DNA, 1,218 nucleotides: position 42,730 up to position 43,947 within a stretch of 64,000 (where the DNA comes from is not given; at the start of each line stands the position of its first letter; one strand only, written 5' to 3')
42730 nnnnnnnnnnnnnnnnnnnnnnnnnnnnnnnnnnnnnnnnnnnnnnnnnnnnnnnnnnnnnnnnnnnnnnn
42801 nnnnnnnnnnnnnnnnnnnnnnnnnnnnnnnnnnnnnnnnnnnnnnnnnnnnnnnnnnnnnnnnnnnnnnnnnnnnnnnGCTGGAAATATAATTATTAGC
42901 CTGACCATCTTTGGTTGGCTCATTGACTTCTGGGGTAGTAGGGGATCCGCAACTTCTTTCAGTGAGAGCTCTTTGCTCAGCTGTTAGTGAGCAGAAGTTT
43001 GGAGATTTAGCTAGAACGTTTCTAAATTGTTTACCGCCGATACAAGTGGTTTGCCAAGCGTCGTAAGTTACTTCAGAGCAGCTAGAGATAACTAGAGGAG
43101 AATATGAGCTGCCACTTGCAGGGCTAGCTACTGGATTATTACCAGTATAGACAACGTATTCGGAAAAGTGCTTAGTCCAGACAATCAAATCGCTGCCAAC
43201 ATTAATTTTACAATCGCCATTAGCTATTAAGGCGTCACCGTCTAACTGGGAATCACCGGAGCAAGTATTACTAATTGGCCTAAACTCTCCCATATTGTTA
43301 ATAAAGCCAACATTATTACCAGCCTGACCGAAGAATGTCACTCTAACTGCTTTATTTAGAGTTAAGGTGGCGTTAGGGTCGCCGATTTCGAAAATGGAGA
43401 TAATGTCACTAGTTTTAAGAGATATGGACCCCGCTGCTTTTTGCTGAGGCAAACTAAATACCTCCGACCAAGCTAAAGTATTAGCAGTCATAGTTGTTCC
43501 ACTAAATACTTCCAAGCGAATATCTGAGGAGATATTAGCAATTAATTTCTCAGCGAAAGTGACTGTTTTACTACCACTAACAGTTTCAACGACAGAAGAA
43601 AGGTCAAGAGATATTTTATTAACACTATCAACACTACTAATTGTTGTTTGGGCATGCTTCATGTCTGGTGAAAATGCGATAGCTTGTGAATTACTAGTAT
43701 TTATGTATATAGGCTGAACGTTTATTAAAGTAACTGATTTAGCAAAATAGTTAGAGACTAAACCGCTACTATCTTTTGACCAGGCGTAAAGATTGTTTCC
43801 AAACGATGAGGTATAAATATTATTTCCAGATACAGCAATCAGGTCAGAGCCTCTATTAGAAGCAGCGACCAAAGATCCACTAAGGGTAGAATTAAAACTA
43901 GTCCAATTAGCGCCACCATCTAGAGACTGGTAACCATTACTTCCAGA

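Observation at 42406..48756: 2116-aa secreted mosaic surface protein, with two propeller-repeat arrays plus an Asp-box propeller and a duplicated C-terminal module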

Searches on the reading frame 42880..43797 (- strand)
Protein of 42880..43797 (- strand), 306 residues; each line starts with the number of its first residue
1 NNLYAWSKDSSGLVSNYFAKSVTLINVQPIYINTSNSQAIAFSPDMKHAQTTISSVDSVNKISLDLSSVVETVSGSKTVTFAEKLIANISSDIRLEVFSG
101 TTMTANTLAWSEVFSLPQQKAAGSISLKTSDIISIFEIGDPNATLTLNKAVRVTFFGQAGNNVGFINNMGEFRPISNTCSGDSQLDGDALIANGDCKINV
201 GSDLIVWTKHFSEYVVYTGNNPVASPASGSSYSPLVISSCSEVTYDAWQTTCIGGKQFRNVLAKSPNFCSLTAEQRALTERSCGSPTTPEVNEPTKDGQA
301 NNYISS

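Call 7: search_protein_families(library=pfam, proteins=[window:42880-43797:-], max_evalue=10)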
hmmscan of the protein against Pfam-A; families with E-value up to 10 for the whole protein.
seq(306 aa): 0 families

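Call 40: find_homologous_proteins(query=window:42922-43779:-, max_evalue=0.001)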
Query window:42922-43779:- (286 aa): 4 proteins with E <= 0.001 among 1031 candidates.
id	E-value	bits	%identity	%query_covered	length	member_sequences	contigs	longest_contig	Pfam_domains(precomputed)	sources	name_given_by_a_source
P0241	7.3e-74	267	48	92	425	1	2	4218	-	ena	-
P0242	5.7e-24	103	43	45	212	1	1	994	-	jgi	jgi:hypothetical protein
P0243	6.3e-21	93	39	52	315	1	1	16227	-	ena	-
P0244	1.9e-11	62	28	65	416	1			-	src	-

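Call 47: predict_structure(alignment_id=A2)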
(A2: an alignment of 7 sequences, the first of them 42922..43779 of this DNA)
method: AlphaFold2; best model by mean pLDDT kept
length: 286 residues; sequences in the alignment: 7
mean_pLDDT: 62.8   pTM: 0.57
mean pLDDT of the five models: 62.8, 62.8, 60.5, 60.4, 42.2
residues with pLDDT >= 90: 6; 70-90: 131; 50-70: 64; < 50: 85
segments of 3 or more residues with pLDDT < 50: 1-44, 50-52, 117-124, 216-231, 280-286
pLDDT, mean of each block of 10 residues (from residue 1): 33 26 28 35 46 61 75 79 78 81 74 58 64 74 85 84 72 72 58 90 80 55 33 69 68 66 61 67 39
secondary structure, 60 per line:
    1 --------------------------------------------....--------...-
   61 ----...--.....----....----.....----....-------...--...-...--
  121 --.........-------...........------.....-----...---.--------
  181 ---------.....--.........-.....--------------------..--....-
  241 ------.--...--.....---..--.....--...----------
elements in order: E45-48 E57-59 E65-67 E70-74 E79-82 E87-91 E96-99 E107-109 E112-114 E126-131 E139-149 E156-160 E166-168 E190-194 E197-205 E207-211 E236-239 E250-252 E255-259 H267-271 E274-276

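Call 51: fold_search(model_id=the predicted structure, library=pdb)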
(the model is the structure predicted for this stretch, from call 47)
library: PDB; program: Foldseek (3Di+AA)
matches with E <= 10: 574; with E <= 0.001: 0
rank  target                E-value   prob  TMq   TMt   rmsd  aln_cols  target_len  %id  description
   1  4dlo_B                1.5e-03  0.99  0.26  0.22   8.4       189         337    9  Crystal structure of the GAIN and HormR domains of brain angiogenesis inhibitor 3 (BAI3) (released 2012-02-22)
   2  6m3p_E                1.1e-02  0.97  0.29  0.21   8.4       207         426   12  Crystal structure of AnkG/beta2-spectrin complex (released 2020-05-13)
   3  6m3p_C                1.2e-02  0.98  0.31  0.22   8.0       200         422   14  Crystal structure of AnkG/beta2-spectrin complex (released 2020-05-13)
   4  9mqr_A                1.8e-02  0.92  0.25  0.29  10.0       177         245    8  A8 Fab in complex with CD97 (released 2025-09-24)
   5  9h6g_A                2.2e-02  0.41  0.15  0.06  13.8       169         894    9  Inactive Bacteroides ovatus GH98 endoxylanase E361A in complex with arabino-xylooligosaccharide (released 2025-11-05)
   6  4dlo_A                2.5e-02  0.69  0.21  0.18   9.8       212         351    7  Crystal structure of the GAIN and HormR domains of brain angiogenesis inhibitor 3 (BAI3) (released 2012-02-22)
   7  3g5b                  3.9e-02  0.97  0.31  0.24   7.3       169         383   12  The structure of UNC5b cytoplasmic domain (released 2009-04-07)
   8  9q5c_A                4.9e-02  0.08  0.11  0.06  15.3       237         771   10  Cryo EM structure of alpha-glucosidase (yicI) from Klebsiella aerogenes (released 2025-09-03)
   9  9h6h_B                5.2e-02  0.25  0.17  0.06  19.6       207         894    9  Bacteroides ovatus GH98 endoxylanase with Seleno-methionine substituents (released 2025-11-05)
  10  4d8o                  6.4e-02  0.90  0.28  0.17   6.9       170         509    8  Crystal Structure of the ankyrin-B ZU5-ZU5-UPA-DD tandem (released 2012-03-28)
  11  9h6f_A                1.5e-01  0.16  0.17  0.06  19.6       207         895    9  Bacteroides ovatus GH98 endoxylanase in complex with arabino-xylooligosaccharide (released 2025-11-05)
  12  3ud2_B                1.6e-01  0.69  0.27  0.25   7.3       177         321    4  Crystal structure of Selenomethionine ZU5A-ZU5B protein domains of human erythrocyte ankyrin (released 2012-02-22)
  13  8bdd_A                2.0e-01  0.04  0.12  0.07  16.1       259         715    9  Crystal structure of Bacteroides ovatus CP926 PL17 alginate lyase (released 2023-08-30)
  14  6m3q_E                2.1e-01  0.82  0.29  0.20   6.1       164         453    7  Crystal structure of AnkB/beta4-spectrin complex (released 2020-05-13)
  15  3w37_A                2.1e-01  0.08  0.14  0.06  18.1       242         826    7  Sugar beet alpha-glucosidase with acarbose (released 2013-05-29)
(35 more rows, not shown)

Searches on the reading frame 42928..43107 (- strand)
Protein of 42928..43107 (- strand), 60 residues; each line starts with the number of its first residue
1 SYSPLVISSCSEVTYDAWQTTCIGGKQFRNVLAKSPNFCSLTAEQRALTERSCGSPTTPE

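Call 94: search_protein_families(library=pfam, proteins=[window:42928-43107:-], max_evalue=10)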
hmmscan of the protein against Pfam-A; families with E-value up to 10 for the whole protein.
seq(60 aa): 1 family
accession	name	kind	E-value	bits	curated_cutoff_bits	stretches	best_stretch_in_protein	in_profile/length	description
PF00090.25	TSP_1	-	0.029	15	21.6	1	20-45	11-40/49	Thrombospondin type 1 domain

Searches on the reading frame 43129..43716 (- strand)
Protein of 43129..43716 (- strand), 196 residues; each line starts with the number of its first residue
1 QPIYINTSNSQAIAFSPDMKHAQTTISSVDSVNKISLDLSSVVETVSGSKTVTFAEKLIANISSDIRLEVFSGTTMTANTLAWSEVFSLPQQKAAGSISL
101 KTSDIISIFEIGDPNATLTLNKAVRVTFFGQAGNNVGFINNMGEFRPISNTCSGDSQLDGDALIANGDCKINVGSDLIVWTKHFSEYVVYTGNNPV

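Call 60: search_solved_structures(query=A5, max_evalue=10, show_alignments=5)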
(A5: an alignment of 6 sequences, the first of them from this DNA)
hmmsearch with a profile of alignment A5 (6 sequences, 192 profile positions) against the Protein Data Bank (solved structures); distinct sequences matched with E-value up to 10: 0.

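Call 67: find_related_loci(query=A5, collection=genome_contigs, flank=8000)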
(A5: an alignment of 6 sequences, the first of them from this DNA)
Query A5 (194 aa) in genome_contigs; peptide patterns used: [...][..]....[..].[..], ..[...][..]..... (x = any residue, [..] = any of these).
400 stretches matched a pattern; 385 encode a relative of the query (tblastn E <= 1e-3); the best 80 are kept; 80 distinct loci.
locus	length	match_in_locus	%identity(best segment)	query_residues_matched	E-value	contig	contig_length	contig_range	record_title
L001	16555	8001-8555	46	7-191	2e-52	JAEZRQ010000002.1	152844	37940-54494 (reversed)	MAG: Candidatus Parcubacteria bacterium isolate OH_PDB_195 k127_1463186, whole genome shotgun sequence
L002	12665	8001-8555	45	7-191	1e-50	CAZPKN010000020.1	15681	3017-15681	MAG TPA_asm: uncultured Gammaproteobacteria bacterium isolate binchicken_co212_18 genome assembly, contig: NODE_5078_len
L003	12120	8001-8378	46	66-187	9e-32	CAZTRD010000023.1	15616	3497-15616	MAG TPA_asm: uncultured Candidatus Saccharibacteria bacterium isolate SRP178699_co1_515 genome assembly, contig: NODE_48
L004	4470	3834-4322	38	37-191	3e-31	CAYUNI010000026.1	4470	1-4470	MAG TPA_asm: uncultured Candidatus Saccharibacteria bacterium isolate SRP278252_co1_173 genome assembly, contig: NODE_39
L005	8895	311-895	35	3-190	2e-31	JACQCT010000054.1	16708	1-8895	MAG: Thaumarchaeota archaeon isolate NC_groundwater_975_Pr1_S-0.2um_35_340 Montesol18-Sp2_coassembly_scaffold_956321, wh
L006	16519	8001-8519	37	25-191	3e-31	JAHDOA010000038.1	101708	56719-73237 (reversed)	MAG: Pelotomaculum sp. isolate SL1-B34.2 k141_28847, whole genome shotgun sequence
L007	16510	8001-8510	37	25-191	9e-31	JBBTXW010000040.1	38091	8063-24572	MAG: Patescibacteria group bacterium isolate H51-bin053_1 H51_bin053_1_000000000040, whole genome shotgun sequence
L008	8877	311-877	35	3-184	8e-31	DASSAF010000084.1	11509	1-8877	MAG TPA_asm: Nitrosopumilaceae archaeon isolate SMAG_U15628 k141_275372, whole genome shotgun sequence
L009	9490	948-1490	35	18-191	1e-30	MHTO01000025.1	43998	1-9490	MAG: Candidatus Wildermuthbacteria bacterium GWA2_46_15 gwa2_scaffold_6959, whole genome shotgun sequence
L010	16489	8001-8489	39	25-191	2e-30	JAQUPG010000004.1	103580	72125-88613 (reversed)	MAG: Patescibacteria group bacterium isolate STD1_219 NODE_399_length_103580_cov_6.482035_Sandtown_D1, whole genome shot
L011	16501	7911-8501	34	1-191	3e-30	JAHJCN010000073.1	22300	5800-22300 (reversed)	MAG: Patescibacteria group bacterium isolate Modern_marine.mb.308 Modern_marine.mb.308_k141_1634750, whole genome shotgu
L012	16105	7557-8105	35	13-191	6e-31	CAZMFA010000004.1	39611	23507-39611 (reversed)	MAG TPA_asm: uncultured Candidatus Saccharibacteria bacterium isolate SRP271791_co2_64 genome assembly, contig: NODE_136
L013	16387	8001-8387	44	65-194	6e-30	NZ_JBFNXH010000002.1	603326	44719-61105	Paenibacillus sp. SI92 Scaffold2, whole genome shotgun sequence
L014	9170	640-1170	35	22-191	1e-29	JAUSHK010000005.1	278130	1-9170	MAG: Candidatus Jorgensenbacteria bacterium isolate E14_metabat.bin.188 E14_k141_184544, whole genome shotgun sequence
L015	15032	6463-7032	35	14-191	8e-29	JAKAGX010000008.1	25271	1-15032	MAG: bacterium isolate WY2.bin70 NODE_2551_length_25271_cov_1.868159, whole genome shotgun sequence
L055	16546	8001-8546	35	18-191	2e-26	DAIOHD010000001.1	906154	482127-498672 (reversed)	MAG TPA_asm: Candidatus Magasanikbacteria bacterium isolate CTOTU29494 NODE_1_length_906154_cov_15.402158, whole genome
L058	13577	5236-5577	43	82-191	3e-26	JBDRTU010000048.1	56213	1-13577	MAG: Patescibacteria group bacterium isolate MEGAHIT-group-3.98 k141_173560, whole genome shotgun sequence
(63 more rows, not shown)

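Call 76: search_protein_families(library=pfam, alignment_id=A7, max_evalue=0.001)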
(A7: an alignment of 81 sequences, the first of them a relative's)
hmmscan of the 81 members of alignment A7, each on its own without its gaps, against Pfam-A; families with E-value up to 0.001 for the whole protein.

A. member 1, L001:8535-9224:+ (230 aa): 0 families

B. families by the number of members that match (of 81 scanned): 25 families
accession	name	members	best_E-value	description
PF01471.23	PG_binding_1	26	1.1e-35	Putative peptidoglycan binding domain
PF00395.25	SLH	9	5.2e-45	S-layer homology domain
PF00041.27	fn3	6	2.8e-13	Fibronectin type III domain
PF16656.11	Pur_ac_phosph_N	5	3.3e-08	Purple acid Phosphatase, N-terminal domain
PF00404.24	Dockerin_1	4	5.1e-10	Dockerin type I domain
PF00036.39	EF-hand_1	3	3.4e-05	EF hand domain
PF13205.12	Big_5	2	2e-27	Bacterial Ig-like domain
PF00791.26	ZU5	2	0.00014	ZU5 domain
PF13405.12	EF-hand_6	2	0.00061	EF-hand domain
PF25390.1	WD40_RLD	1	1.4e-58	RCC1-like domain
PF00415.24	RCC1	1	2.9e-40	Regulator of chromosome condensation (RCC1) repeat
PF13540.12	RCC1_2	1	1.3e-35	Regulator of chromosome condensation (RCC1) repeat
PF03160.20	Calx-beta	1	2.7e-28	Calx-beta domain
PF07550.17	Shr-like_HID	1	7.9e-26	Heme-binding protein Shr-like, Hb-interacting domain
PF01476.26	LysM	1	1.7e-20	LysM domain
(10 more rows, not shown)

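Call 80: search_protein_families(library=pfam, alignment_id=A8, max_evalue=1)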
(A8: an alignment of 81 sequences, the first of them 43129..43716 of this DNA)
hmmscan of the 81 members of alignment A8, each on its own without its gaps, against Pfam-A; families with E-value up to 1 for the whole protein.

A. member 1, window:43129-43716:- (196 aa): 1 family
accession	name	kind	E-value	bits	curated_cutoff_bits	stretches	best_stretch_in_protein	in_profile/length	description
PF24511.1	DUF7591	-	0.12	13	27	1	25-82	13-69/105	Domain of unknown function (DUF7591)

B. families by the number of members that match (of 81 scanned): 50 families (the first 25 are shown)
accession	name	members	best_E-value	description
PF16403.11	Bact_surface_Ig-like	3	4.2e-10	Bacterial surface protein, Ig-like domain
PF20944.2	StcE_b-sandwich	2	0.023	Metalloprotease StcE, beta-sandwich domain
PF00791.26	ZU5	2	0.039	ZU5 domain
PF20688.2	GREB1_2nd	2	0.041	GREB1, second domain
PF09922.15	LiaF-like_C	2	0.056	Cell wall-active antibiotics response LiaF, C-terminal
PF06207.16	DUF1002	2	0.38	Protein of unknown function (DUF1002)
PF18676.6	MBG_2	1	2.6e-06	MBG domain (YGX type)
PF01839.29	FG-GAP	1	0.00041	FG-GAP repeat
PF14459.11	Prok-E2_C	1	0.0062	Prokaryotic E2 family C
PF25692.1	Phage_depo_C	1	0.011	Phage depolymerase C-terminal beta sandwich domain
PF21487.2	Tas3_C-hel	1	0.015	Tas3, C-terminal helical domains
PF07317.18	PilZN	1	0.017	Flagellar regulator YcgR, PilZN domain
PF01333.25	Apocytochr_F_C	1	0.02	Apocytochrome F, C-terminal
PF18981.6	InlK_D3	1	0.03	Internalin K domain (D3/D4)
PF14574.11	RACo_C_ter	1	0.032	C-terminal domain of RACo the ASKHA domain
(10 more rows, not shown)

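Call 81: search_solved_structures(query=A8, max_evalue=10, show_alignments=4)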
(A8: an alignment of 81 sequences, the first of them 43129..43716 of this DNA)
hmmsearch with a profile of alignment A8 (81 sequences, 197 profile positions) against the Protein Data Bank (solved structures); distinct sequences matched with E-value up to 10: 2.
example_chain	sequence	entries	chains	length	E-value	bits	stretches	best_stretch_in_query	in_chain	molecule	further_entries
3m5w_A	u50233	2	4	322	0.55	13.2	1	66-120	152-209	Tryptophanyl-tRNA synthetase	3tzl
3l2p_A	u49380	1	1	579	1.5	11.9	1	53-94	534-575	DNA ligase 3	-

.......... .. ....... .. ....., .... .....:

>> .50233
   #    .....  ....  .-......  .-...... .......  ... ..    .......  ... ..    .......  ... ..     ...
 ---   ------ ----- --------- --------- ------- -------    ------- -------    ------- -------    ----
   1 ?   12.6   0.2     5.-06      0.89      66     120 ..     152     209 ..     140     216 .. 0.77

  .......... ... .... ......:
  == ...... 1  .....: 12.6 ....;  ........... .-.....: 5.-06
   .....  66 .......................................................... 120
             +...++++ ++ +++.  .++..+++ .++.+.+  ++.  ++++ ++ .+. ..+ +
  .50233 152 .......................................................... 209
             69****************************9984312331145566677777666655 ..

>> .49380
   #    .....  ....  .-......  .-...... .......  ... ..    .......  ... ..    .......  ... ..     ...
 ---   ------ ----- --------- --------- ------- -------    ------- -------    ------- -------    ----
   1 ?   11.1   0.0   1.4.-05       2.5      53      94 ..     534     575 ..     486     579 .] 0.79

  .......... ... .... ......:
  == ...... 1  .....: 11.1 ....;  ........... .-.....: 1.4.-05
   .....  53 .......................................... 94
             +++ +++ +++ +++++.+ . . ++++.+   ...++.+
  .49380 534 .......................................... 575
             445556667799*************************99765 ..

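Call 82: search_protein_families(library=pfam, proteins=[L001:5136-9224:+, L058:883-6345:+, L011:4905-9164:+, L055:12-9557:+, L010:3360-9929:+], max_evalue=0.0001)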
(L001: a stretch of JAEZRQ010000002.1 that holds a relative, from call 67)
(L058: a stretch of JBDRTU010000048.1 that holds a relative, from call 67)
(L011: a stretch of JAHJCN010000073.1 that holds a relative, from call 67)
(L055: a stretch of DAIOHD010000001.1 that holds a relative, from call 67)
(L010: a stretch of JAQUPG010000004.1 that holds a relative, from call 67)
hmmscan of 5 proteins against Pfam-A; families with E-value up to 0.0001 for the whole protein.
L001:5136-9224:+ (1363 aa): 3 families
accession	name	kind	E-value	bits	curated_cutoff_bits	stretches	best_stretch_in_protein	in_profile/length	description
PF15902.12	Sortilin-Vps10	-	6.4e-16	58.6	33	1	768-908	2-134/446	Sortilin, neurotensin receptor 3,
PF02012.26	BNR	-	1.4e-08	33.8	27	0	297-306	1-10/12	BNR/Asp-box repeat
PF24316.1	Tli3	-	1.3e-07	32.4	27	0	692-751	58-118/129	T6SS Tli3 immunity protein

L058:883-6345:+ (1821 aa): 6 families
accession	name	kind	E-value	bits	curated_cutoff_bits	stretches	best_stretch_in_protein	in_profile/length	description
PF16403.11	Bact_surface_Ig-like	-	4.5e-94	309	27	6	1126-1198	1-71/71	Bacterial surface protein, Ig-like domain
PF20578.4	aBig_2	-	1.7e-22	79.5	27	1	696-788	1-88/89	Atrophied bacterial Ig domain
PF00082.27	Peptidase_S8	-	1.3e-16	61.2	21.8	1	334-594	73-288/288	Subtilase family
PF18981.6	InlK_D3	-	3.5e-09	37.1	25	0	1328-1360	43-75/75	Internalin K domain (D3/D4)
PF02494.22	HYR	-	7.5e-07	29.8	21.7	0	882-958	2-81/81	HYR domain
PF18884.5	TSP3_bac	-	1.7e-05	25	25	0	1706-1723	1-18/22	Bacterial TSP3 repeat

L011:4905-9164:+ (1420 aa): 1 family
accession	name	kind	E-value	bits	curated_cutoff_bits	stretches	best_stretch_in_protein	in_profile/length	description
PF01471.23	PG_binding_1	-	7.4e-06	26.5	23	1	1344-1392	1-41/57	Putative peptidoglycan binding domain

L055:12-9557:+ (3182 aa): 4 families
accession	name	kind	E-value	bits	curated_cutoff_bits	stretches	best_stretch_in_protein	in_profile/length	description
PF16410.10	DUF5018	-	3.5e-22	79.2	38.2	2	700-780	132-211/352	Domain of unknown function (DUF5018)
PF16403.11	Bact_surface_Ig-like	-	4.9e-21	75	27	2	2574-2637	7-71/71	Bacterial surface protein, Ig-like domain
PF22243.2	DUF5018-rel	-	7.4e-08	33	28.1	0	1366-1395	85-114/115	DUF5018-related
PF07554.19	FIVAR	-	2.2e-06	28.6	29.2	0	2254-2321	1-69/71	FIVAR domain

L010:3360-9929:+ (2190 aa): 2 families
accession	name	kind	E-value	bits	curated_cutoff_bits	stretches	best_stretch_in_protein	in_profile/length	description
PF13229.12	Beta_helix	-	8.9e-28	97.3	25.9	6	1286-1403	32-142/158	Right handed beta helix region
PF05048.19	NosD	-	9.8e-13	48.5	23.6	1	1251-1402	16-152/212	Periplasmic copper-binding protein (NosD)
